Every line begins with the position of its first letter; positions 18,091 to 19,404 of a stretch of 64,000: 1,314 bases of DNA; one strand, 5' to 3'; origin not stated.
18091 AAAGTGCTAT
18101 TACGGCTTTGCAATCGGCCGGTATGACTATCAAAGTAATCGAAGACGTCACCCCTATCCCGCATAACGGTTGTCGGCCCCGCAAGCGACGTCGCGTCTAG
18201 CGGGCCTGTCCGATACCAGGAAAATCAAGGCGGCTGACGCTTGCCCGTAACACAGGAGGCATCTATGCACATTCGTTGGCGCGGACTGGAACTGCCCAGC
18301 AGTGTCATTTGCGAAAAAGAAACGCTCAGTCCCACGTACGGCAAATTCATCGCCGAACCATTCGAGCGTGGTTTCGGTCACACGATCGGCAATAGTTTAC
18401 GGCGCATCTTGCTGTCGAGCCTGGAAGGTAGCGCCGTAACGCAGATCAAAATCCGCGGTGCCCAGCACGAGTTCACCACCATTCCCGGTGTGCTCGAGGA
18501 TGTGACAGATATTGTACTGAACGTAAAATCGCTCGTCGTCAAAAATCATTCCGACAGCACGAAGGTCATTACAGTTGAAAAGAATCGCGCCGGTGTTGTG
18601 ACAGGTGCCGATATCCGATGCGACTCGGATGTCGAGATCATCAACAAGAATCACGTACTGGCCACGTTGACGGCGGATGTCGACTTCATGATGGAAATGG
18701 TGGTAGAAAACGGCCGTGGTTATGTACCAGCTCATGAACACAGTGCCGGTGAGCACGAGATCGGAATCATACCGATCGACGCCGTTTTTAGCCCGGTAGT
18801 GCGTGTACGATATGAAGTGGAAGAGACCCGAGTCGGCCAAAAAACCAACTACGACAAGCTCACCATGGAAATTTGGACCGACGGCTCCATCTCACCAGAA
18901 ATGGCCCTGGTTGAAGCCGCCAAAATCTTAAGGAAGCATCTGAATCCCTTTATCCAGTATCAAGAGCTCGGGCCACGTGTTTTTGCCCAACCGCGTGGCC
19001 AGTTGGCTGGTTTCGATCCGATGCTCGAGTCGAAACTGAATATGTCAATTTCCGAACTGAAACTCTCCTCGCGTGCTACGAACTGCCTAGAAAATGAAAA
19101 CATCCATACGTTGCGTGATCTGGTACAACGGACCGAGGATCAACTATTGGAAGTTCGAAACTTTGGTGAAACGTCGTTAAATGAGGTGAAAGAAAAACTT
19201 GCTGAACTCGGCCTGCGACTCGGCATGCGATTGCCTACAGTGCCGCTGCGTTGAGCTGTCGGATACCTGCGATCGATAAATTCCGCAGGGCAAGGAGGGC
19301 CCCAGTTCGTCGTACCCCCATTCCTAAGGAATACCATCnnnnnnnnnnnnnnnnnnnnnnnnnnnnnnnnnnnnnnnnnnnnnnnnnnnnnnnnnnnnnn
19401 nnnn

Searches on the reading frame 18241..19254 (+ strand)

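Call 84: search_protein_families(library=pfam, proteins=[window:18241-19254:+])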
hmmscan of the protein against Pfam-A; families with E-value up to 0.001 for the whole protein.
window:18241-19254:+ (337 aa): 3 families
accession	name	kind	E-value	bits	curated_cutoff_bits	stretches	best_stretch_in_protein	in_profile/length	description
PF01000.31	RNA_pol_A_bac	-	4e-32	111.3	33.9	1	69-184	1-119/119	RNA polymerase Rpb3/RpoA insert domain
PF01193.29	RNA_pol_L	-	1.7e-26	92.2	24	1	39-234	1-74/74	RNA polymerase Rpb3/Rpb11 dimerisation domain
PF03118.21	RNA_pol_A_CTD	-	3.5e-23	81.6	23.8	1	263-322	8-67/67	Bacterial RNA polymerase, alpha chain C terminal domain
